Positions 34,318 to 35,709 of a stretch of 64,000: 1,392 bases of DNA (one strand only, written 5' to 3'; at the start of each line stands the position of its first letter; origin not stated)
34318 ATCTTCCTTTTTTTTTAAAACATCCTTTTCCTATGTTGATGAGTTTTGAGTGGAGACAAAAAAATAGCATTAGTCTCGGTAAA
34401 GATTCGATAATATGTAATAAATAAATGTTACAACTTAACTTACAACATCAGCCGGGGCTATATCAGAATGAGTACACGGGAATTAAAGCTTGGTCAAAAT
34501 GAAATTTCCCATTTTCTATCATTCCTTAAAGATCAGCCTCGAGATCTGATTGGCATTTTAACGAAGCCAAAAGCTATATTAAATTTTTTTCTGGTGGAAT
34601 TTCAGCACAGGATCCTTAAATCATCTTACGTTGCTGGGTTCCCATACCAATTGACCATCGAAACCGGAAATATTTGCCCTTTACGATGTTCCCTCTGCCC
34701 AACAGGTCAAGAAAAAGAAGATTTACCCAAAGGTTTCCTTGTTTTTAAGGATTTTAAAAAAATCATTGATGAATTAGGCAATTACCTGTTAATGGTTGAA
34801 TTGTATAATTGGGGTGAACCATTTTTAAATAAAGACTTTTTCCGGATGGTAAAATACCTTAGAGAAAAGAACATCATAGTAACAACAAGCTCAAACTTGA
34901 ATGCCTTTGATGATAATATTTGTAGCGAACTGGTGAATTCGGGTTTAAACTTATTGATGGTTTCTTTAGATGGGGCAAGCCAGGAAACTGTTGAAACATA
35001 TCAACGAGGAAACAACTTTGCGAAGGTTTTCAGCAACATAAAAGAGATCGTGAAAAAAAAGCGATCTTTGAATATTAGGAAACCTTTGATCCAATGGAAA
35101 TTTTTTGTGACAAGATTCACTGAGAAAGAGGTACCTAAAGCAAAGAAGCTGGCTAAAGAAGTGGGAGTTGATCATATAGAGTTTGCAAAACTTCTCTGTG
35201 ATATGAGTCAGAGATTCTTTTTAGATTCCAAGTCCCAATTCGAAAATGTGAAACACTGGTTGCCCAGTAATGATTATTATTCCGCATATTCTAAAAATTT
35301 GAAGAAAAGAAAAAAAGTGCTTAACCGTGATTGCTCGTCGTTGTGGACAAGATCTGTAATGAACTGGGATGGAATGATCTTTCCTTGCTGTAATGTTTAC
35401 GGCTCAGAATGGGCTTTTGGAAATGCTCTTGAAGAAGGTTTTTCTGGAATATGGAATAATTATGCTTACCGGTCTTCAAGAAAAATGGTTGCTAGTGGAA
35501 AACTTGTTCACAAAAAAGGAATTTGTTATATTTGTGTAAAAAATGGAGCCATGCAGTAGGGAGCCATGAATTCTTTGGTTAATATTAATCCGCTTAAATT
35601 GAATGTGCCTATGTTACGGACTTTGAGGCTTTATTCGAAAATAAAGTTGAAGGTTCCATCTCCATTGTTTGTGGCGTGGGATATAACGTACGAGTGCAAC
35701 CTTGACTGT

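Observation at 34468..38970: Operon of two radical-SAM/SPASM-like enzymes, a UPF0104-type membrane protein and a PLP enzyme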

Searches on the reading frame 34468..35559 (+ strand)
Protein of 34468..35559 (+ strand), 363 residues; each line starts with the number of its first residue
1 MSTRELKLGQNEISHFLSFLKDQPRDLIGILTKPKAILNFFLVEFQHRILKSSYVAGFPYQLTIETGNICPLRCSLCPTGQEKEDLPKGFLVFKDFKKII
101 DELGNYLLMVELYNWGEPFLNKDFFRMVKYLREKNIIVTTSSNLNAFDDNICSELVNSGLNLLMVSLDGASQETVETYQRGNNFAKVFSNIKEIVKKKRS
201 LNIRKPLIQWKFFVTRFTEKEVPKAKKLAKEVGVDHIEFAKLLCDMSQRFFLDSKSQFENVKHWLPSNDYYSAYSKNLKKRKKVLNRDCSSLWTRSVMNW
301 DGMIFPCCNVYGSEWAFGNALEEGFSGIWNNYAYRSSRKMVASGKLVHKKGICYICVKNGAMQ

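Call 3: search_protein_families(library=pfam, proteins=[window:34468-35559:+], max_evalue=0.01)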
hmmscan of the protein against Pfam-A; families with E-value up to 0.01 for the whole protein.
window:34468-35559:+ (363 aa): 2 families
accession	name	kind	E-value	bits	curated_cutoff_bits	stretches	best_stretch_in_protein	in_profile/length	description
PF04055.27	Radical_SAM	-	5.6e-13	49.8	29.5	1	64-197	1-139/166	Radical SAM superfamily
PF13186.11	SPASM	-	2.7e-09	37.6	21.5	1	289-343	1-53/67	Iron-sulfur cluster-binding domain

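Call 4: search_protein_families(library=ncbifam, proteins=[window:34468-35559:+], max_evalue=0.01)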
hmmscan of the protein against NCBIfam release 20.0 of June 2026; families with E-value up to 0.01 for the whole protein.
window:34468-35559:+ (363 aa): 33 families (the best 25 are shown)
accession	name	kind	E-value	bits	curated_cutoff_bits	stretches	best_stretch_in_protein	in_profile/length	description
TIGR04317.1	W_rSAM_matur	equivalog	4.3e-33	114.9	380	1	61-341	5-302/349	tungsten cofactor oxidoreductase radical SAM maturase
TIGR04311.1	rSAM_Geo_metal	subfamily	4.2e-19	68.9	400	1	58-242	1-187/423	radical SAM/SPASM family putative metalloenzyme maturase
TIGR04054.1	rSAM_NirJ1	equivalog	9.8e-17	60.6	650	1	65-242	41-210/387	putative heme d1 biosynthesis radical SAM protein NirJ1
TIGR04546.1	rSAM_ahbC_deAc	equivalog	5e-15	55.2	650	1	68-243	47-214/390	12,18-didecarboxysiroheme deacetylase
TIGR04051.1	rSAM_NirJ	equivalog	9.3e-13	47.9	515.45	1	70-242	12-176/354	heme d1 biosynthesis radical SAM protein NirJ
TIGR04545.1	rSAM_ahbD_hemeb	equivalog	1.4e-12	47.7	500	1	65-235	5-168/339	heme b synthase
TIGR04340.1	rSAM_ACGX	hypoth_equivalog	6.7e-12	45.3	400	1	68-309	11-254/341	radical SAM/SPASM domain protein, ACGX system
TIGR03962.1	mycofact_rSAM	equivalog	8.6e-12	44.9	265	1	59-194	11-144/339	mycofactocin radical SAM maturase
NF033640.1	N_Twi_rSAM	subfamily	9.5e-12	44.7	170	2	58-203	109-274/398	twitch domain-containing radical SAM protein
TIGR04053.2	TIGR04053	equivalog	1.9e-11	43.8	395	1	59-240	7-184/366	TIGR04053 family radical SAM/SPASM domain-containing protein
NF050035.1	rSAM_WgK_link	exception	2.6e-10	39.9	650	1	59-197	8-146/367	radical SAM/SPASM peptide maturase WgkB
TIGR04347.1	pseudo_SAM_Halo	equivalog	2.9e-10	40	525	1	66-242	44-212/390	TIGR04347 family pseudo-SAM/SPASM protein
TIGR04055.1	rSAM_NirJ2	equivalog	5.1e-10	39.4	500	1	65-211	5-150/326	putative heme d1 biosynthesis radical SAM protein NirJ2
TIGR04321.1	spiroSPASM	subfamily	5.4e-10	38.5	250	1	57-196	228-378/510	spiro-SPASM protein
TIGR02666.1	moaA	equivalog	4.9e-09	35.6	284.05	1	67-197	17-153/336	GTP 3',8-cyclase MoaA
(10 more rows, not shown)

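Call 7: find_homologous_proteins(query=window:34468-35559:+)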
Query window:34468-35559:+ (363 aa): 1039 proteins with E <= 0.001 among 2344 candidates; the best 120 are listed.
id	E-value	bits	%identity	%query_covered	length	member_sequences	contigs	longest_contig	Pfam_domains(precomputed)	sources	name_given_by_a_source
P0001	1.7e-229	779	93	100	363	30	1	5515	PF13186.12,PF04055.28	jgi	jgi:radical SAM protein with 4Fe4S-binding SPASM domain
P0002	4.2e-207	705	82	100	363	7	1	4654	PF13186.12,PF04055.28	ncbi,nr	ncbi:radical SAM protein [Candidatus Bathyarchaeota archaeon]|nr:radical SAM protein [Candidatus Bat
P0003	2.9e-204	696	81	100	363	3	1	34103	PF13186.12,PF04055.28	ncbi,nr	ncbi:MAG: radical SAM protein [Candidatus Bathyarchaeota archaeon]|nr:radical SAM protein [Candidatu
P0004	2.2e-202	690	81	100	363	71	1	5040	PF13186.12,PF04055.28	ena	-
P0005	3.5e-202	689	80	100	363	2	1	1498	PF13186.12,PF04055.28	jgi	jgi:radical SAM protein with 4Fe4S-binding SPASM domain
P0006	5.0e-202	689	81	100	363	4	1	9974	PF13186.12,PF04055.28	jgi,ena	-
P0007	3.1e-200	683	79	100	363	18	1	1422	PF13186.12,PF04055.28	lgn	-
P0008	8.9e-200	681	79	100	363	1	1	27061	PF13186.12,PF04055.28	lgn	-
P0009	4.3e-196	669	78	100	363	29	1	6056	PF13186.12,PF04055.28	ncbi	ncbi:MAG: radical SAM protein [Candidatus Bathyarchaeota archaeon]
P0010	5.3e-196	669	78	100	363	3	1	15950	PF13186.12,PF04055.28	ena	-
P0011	9.5e-195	665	78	100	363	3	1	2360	PF13186.12,PF04055.28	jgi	-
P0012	6.0e-194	662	76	100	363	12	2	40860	PF13186.12,PF04055.28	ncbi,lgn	-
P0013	4.8e-192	656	77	100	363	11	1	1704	PF13186.12,PF04055.28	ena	-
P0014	9.2e-188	642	74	100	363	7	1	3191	PF13186.12,PF04055.28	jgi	-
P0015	4.2e-187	639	74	100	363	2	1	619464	PF13186.12,PF04055.28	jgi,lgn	-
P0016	1.5e-186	638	75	100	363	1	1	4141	PF13186.12,PF04055.28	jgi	jgi:radical SAM protein with 4Fe4S-binding SPASM domain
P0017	1.4e-185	634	74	100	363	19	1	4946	PF13186.12,PF04055.28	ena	-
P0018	1.2e-183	628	75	100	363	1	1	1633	PF13186.12,PF04055.28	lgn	-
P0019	1.6e-183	628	74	100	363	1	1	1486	PF13186.12,PF04055.28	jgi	jgi:radical SAM protein with 4Fe4S-binding SPASM domain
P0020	3.0e-183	627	73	100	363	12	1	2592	PF13186.12,PF04055.28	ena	-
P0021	4.1e-179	613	72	100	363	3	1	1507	PF13186.12,PF04055.28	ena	-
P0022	8.6e-176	602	71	100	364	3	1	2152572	PF13186.12,PF04055.28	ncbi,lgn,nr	ncbi:MAG: radical SAM protein [Candidatus Bathyarchaeum tardum]|nr:MAG: radical SAM protein [Candida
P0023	2.6e-153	528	62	99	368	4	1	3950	PF13186.12,PF04055.28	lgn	-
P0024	7.1e-136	471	56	98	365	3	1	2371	PF13186.12,PF04055.28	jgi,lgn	-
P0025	6.3e-135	468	57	99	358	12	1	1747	PF13186.12,PF04055.28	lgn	-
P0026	1.3e-134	467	55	98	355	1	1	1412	PF13186.12,PF04055.28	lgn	-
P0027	3.1e-134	466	57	99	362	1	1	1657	PF13186.12,PF04055.28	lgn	-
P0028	1.0e-133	464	54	99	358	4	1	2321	PF13186.12,PF04055.28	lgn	-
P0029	7.3e-129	448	55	96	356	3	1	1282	PF13186.12,PF04055.28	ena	-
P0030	8.0e-128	444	55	95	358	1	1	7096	PF13186.12,PF04055.28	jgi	-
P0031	1.1e-114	401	50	93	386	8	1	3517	PF13186.12,PF04055.28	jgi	-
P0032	2.2e-112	394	52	90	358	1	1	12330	PF13186.12,PF04055.28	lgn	-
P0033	1.3e-111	391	51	90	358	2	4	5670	PF13186.12,PF04055.28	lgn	-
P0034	1.5e-108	381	49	90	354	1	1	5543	PF13186.12,PF04055.28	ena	-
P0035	2.5e-107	377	51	91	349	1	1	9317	PF13186.12,PF04055.28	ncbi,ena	-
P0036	1.8e-105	371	48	90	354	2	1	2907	PF13186.12,PF04055.28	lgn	-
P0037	2.5e-105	370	48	90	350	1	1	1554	PF13186.12,PF04055.28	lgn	-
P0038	3.2e-101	357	49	90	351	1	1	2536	PF13186.12,PF04055.28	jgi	jgi:MoaA/NifB/PqqE/SkfB family radical SAM enzyme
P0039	8.6e-100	352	46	96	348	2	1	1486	PF13186.12,PF04055.28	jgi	-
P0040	6.3e-99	349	46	90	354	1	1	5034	PF13186.12,PF04055.28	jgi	-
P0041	4.0e-95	337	46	90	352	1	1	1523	PF13186.12,PF04055.28,PF13353.12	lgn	-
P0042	1.2e-94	335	73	55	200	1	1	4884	PF13186.12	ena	-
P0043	4.0e-94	334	46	90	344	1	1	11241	PF13186.12,PF04055.28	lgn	-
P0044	7.5e-94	333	46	90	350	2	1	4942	PF13186.12,PF04055.28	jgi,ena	-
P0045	8.9e-93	329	47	90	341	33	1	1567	PF13186.12,PF04055.28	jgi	jgi:radical SAM protein with 4Fe4S-binding SPASM domain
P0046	2.7e-92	328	45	90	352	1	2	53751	PF13186.12,PF04055.28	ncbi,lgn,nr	ncbi:MAG: radical SAM protein [Candidatus Nanoarchaeia archaeon]|nr:radical SAM protein [Candidatus 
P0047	3.7e-92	327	47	89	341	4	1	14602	PF13186.12,PF04055.28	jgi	jgi:radical SAM protein with 4Fe4S-binding SPASM domain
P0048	5.2e-92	327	45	90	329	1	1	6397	PF13186.12,PF04055.28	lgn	-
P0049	6.3e-92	326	42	96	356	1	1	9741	PF13186.12,PF04055.28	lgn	-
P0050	9.1e-92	326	46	89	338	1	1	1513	PF13186.12,PF04055.28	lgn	-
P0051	1.6e-91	325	45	90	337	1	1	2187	PF13186.12,PF04055.28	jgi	jgi:MoaA/NifB/PqqE/SkfB family radical SAM enzyme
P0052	1.8e-91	325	44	89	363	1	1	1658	PF13186.12,PF04055.28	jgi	jgi:radical SAM protein with 4Fe4S-binding SPASM domain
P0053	3.1e-91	324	47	89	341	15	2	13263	PF13186.12,PF04055.28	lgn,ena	-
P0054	3.5e-91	324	46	90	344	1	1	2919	PF13186.12,PF04055.28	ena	-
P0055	8.9e-91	323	42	93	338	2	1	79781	PF13186.12,PF04055.28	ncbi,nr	ncbi:MAG: radical SAM protein [Spirochaetales bacterium]|nr:radical SAM protein [Spirochaetales bact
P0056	1.6e-90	322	47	89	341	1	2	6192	PF13186.12,PF04055.28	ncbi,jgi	jgi:radical SAM protein with 4Fe4S-binding SPASM domain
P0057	2.9e-90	321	47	91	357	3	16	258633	PF13186.12,PF04055.28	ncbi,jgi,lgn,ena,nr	ncbi:radical SAM protein [archaeon]|jgi:radical SAM protein with 4Fe4S-binding SPASM domain|nr:radic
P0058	3.3e-90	321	45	90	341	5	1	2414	PF13186.12,PF04055.28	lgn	-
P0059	5.0e-90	320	71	55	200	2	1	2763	PF13186.12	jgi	jgi:radical SAM protein with 4Fe4S-binding SPASM domain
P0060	1.3e-89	319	45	86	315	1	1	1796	PF13186.12,PF04055.28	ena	-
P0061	2.3e-89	318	44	90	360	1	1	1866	PF13186.12,PF04055.28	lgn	-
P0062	5.2e-89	317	43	90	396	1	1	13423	PF13186.12,PF04055.28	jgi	jgi:MoaA/NifB/PqqE/SkfB family radical SAM enzyme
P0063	5.5e-89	317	44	89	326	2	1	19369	PF13186.12,PF04055.28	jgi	jgi:radical SAM protein with 4Fe4S-binding SPASM domain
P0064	7.1e-89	316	43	90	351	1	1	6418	PF13186.12,PF04055.28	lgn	-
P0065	7.5e-89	316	45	89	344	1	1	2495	PF13186.12,PF04055.28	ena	-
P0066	8.3e-89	316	45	90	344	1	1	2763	PF13186.12,PF04055.28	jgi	-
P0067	8.7e-89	316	44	89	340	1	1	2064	PF13186.12,PF04055.28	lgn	-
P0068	9.4e-89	316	46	90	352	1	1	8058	PF13186.12,PF04055.28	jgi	jgi:radical SAM protein with 4Fe4S-binding SPASM domain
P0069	1.0e-88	316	43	91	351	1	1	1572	PF13186.12,PF04055.28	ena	-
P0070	1.6e-88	315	44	90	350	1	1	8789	PF13186.12,PF04055.28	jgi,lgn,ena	-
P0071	1.8e-88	315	43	95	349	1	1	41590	PF13186.12,PF04055.28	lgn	-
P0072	2.7e-88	314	44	90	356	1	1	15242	PF13186.12,PF04055.28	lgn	-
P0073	4.9e-88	314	44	91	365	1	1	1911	PF13186.12,PF04055.28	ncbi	-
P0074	5.5e-88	313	42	89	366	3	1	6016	PF13186.12,PF04055.28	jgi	jgi:radical SAM protein with 4Fe4S-binding SPASM domain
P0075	1.6e-87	312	45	90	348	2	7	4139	PF13186.12,PF04055.28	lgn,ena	-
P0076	3.7e-87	311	43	94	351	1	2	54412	PF13186.12,PF04055.28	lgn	-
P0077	4.7e-87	310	41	90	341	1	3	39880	PF13186.12,PF04055.28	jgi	jgi:radical SAM protein with 4Fe4S-binding SPASM domain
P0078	7.9e-87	310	45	90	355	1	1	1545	PF13186.12,PF04055.28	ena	-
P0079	1.1e-86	309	44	89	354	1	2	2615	PF13186.12,PF04055.28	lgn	-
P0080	1.1e-86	309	45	84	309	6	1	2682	PF13186.12,PF04055.28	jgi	jgi:MoaA/NifB/PqqE/SkfB family radical SAM enzyme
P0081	2.7e-86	308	43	90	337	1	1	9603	PF13186.12,PF04055.28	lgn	-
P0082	2.7e-86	308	44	90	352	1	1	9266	PF13186.12,PF04055.28,PF13353.12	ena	-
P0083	4.4e-86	307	43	90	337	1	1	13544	PF13186.12,PF04055.28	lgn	-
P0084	1.8e-85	305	43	89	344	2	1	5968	PF13186.12,PF04055.28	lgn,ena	-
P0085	2.1e-85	305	44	89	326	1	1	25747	PF13186.12,PF04055.28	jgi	jgi:radical SAM protein with 4Fe4S-binding SPASM domain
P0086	2.2e-85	305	43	90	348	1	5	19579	PF13186.12,PF04055.28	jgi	jgi:MoaA/NifB/PqqE/SkfB family radical SAM enzyme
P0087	9.1e-85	303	45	90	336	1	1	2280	PF13186.12,PF04055.28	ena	-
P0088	1.4e-84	302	40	94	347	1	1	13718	PF13186.12,PF04055.28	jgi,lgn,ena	-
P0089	2.1e-84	302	44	91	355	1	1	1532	PF13186.12,PF04055.28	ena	-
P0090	2.2e-84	302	44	84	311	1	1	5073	PF13186.12,PF04055.28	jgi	jgi:radical SAM protein with 4Fe4S-binding SPASM domain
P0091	2.5e-84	301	44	90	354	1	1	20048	PF13186.12,PF04055.28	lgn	-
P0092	2.6e-84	301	42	90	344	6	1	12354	PF13186.12,PF04055.28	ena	-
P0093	6.7e-84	300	42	90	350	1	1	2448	PF13186.12,PF04055.28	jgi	jgi:radical SAM protein with 4Fe4S-binding SPASM domain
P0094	2.3e-83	298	45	90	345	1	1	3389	PF13186.12,PF04055.28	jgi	jgi:radical SAM protein with 4Fe4S-binding SPASM domain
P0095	4.4e-83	297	42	89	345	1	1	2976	PF13186.12,PF04055.28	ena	-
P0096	1.0e-82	296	41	95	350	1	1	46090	PF13186.12,PF04055.28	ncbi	-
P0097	1.1e-82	296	42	91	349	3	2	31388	PF13186.12,PF04055.28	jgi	-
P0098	2.8e-82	295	42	83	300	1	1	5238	PF13186.12,PF04055.28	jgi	jgi:radical SAM protein with 4Fe4S-binding SPASM domain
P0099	3.7e-82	294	41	90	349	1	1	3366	PF13186.12,PF04055.28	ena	-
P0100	6.7e-82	293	42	91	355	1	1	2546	PF13186.12,PF04055.28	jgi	-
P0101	7.1e-82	293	42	90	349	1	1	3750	PF13186.12,PF04055.28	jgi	jgi:radical SAM protein with 4Fe4S-binding SPASM domain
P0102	1.1e-81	293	41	91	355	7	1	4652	PF13186.12,PF04055.28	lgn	-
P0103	2.2e-81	292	39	90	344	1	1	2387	PF13186.12,PF04055.28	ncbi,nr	ncbi:radical SAM protein [Candidatus Bathyarchaeota archaeon]|nr:radical SAM protein [Candidatus Bat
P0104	2.4e-81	292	43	89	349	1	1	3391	PF13186.12,PF04055.28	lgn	-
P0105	3.5e-81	291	43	87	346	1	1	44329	PF13186.12,PF04055.28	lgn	-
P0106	6.2e-81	290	42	91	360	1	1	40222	PF13186.12,PF04055.28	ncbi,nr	ncbi:MAG: radical SAM protein [Deltaproteobacteria bacterium]|nr:radical SAM protein [Deltaproteobac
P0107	9.9e-81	290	41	91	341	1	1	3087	PF13186.12,PF04055.28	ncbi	-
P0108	2.3e-80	288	46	88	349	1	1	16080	PF13186.12,PF04055.28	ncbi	-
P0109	2.4e-80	288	41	89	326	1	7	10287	PF13186.12,PF04055.28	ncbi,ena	-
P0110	4.2e-80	287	40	91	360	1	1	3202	PF13186.12,PF04055.28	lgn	-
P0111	4.7e-80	287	44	83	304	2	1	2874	PF13186.12,PF04055.28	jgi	jgi:MoaA/NifB/PqqE/SkfB family radical SAM enzyme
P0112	5.5e-80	287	41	91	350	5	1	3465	PF13186.12,PF04055.28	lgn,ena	-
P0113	5.9e-80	287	43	90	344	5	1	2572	PF13186.12,PF04055.28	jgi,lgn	-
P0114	8.3e-80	286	39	91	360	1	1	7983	PF13186.12,PF04055.28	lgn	-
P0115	1.1e-79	286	41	90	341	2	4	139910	PF13186.12,PF04055.28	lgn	-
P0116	1.6e-79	286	40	87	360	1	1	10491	PF13186.12,PF04055.28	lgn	-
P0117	1.6e-79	286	41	91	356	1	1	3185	PF13186.12,PF04055.28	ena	-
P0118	4.5e-79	284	41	89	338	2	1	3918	PF13186.12,PF04055.28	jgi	jgi:radical SAM protein with 4Fe4S-binding SPASM domain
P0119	6.3e-79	284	44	83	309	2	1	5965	PF13186.12,PF04055.28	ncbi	-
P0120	2.3e-78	282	41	90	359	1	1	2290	PF13186.12,PF04055.28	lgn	-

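Call 8: find_encoding_contigs(protein=P0022, flank=10000, max_places=2)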
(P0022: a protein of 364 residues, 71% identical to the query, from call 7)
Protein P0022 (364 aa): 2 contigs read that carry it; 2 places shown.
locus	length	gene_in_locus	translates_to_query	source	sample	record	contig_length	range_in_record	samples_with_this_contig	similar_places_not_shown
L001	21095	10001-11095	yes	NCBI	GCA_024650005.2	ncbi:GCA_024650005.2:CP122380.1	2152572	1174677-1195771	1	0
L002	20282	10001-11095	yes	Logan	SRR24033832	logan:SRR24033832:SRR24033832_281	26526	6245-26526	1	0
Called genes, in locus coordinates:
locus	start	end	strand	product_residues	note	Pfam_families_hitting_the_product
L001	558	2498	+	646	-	PF02463:SMC_N (faint), PF11398:DUF2813 (faint), PF13175:AAA_15, PF13304:AAA_21 (weak), PF20469:OLD-like_TOPRIM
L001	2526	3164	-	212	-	PF01435:Peptidase_M48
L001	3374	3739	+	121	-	-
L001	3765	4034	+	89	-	-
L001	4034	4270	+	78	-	-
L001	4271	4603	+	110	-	-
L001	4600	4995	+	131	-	-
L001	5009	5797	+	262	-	-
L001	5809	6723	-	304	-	-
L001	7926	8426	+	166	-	PF01980:TrmO_N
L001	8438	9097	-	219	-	PF00891:Methyltransf_2 (weak), PF01209:Ubie_methyltran, PF13489:Methyltransf_23, PF05175:MTS, PF13847:Methyltransf_31, PF08241:Methyltransf_11, PF08242:Methyltransf_12, PF13649:Methyltransf_25, +3 more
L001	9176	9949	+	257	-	PF01966:HD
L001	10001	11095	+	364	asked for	PF04055:Radical_SAM, PF13186:SPASM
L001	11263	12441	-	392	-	PF00248:Aldo_ket_red, PF13746:Fer4_18 (faint), PF13187:Fer4_9 (weak), PF13534:Fer4_17 (weak)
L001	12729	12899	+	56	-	-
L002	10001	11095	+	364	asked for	PF04055:Radical_SAM, PF13186:SPASM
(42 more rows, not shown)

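Call 9: find_encoding_contigs(protein=P0057, flank=10000, max_places=3)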
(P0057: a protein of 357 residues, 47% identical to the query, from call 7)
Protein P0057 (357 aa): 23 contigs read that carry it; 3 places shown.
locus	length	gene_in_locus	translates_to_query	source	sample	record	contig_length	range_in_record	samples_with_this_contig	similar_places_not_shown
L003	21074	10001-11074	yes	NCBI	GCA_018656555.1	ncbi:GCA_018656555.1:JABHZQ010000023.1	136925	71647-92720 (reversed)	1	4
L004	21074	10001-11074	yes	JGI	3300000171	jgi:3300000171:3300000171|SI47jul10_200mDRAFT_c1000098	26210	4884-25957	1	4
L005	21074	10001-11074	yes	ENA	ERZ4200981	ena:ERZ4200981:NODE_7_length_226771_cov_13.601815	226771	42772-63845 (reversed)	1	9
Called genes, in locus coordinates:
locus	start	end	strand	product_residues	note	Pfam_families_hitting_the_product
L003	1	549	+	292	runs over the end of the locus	PF00535:Glycos_transf_2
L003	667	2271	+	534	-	PF02366:PMT, PF13231:PMT_2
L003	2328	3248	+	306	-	PF03706:LPG_synthase_TM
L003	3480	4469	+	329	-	PF00534:Glycos_transf_1, PF13692:Glyco_trans_1_4, PF13524:Glyco_trans_1_2 (weak), PF00534:Glycos_transf_1 (weak)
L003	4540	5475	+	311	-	PF01073:3Beta_HSD, PF01370:Epimerase, PF02719:Polysacc_synt_2 (weak), PF03435:Sacchrp_dh_NADP (faint), PF04321:RmlD_sub_bind, PF13460:NAD_binding_10, PF16363:GDP_Man_Dehyd, PF07993:NAD_binding_4 (weak)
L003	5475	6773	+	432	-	PF00266:Aminotran_5 (faint), PF01041:DegT_DnrJ_EryC1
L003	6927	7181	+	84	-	-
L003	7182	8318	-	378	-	PF00534:Glycos_transf_1, PF13692:Glyco_trans_1_4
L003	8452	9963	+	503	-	PF01943:Polysacc_synt, PF13440:Polysacc_synt_3, PF03023:MurJ (weak), PF01554:MatE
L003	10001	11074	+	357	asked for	PF04055:Radical_SAM, PF13186:SPASM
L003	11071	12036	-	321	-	PF00534:Glycos_transf_1, PF13692:Glyco_trans_1_4, PF26337:Gtf3_C (weak)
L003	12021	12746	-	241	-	PF13489:Methyltransf_23, PF13847:Methyltransf_31, PF08241:Methyltransf_11, PF08242:Methyltransf_12, PF13649:Methyltransf_25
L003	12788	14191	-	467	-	-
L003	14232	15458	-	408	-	PF01593:Amino_oxidase, PF13450:NAD_binding_8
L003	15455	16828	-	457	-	PF02310:B12-binding, PF04055:Radical_SAM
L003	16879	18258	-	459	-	PF02310:B12-binding (weak), PF04055:Radical_SAM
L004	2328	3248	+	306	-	PF03706:LPG_synthase_TM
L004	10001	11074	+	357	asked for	PF04055:Radical_SAM, PF13186:SPASM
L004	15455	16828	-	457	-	PF02310:B12-binding, PF04055:Radical_SAM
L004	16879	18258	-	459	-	PF02310:B12-binding (weak), PF04055:Radical_SAM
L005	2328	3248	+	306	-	PF03706:LPG_synthase_TM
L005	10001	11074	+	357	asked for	PF04055:Radical_SAM, PF13186:SPASM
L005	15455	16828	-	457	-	PF02310:B12-binding, PF04055:Radical_SAM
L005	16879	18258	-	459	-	PF02310:B12-binding (weak), PF04055:Radical_SAM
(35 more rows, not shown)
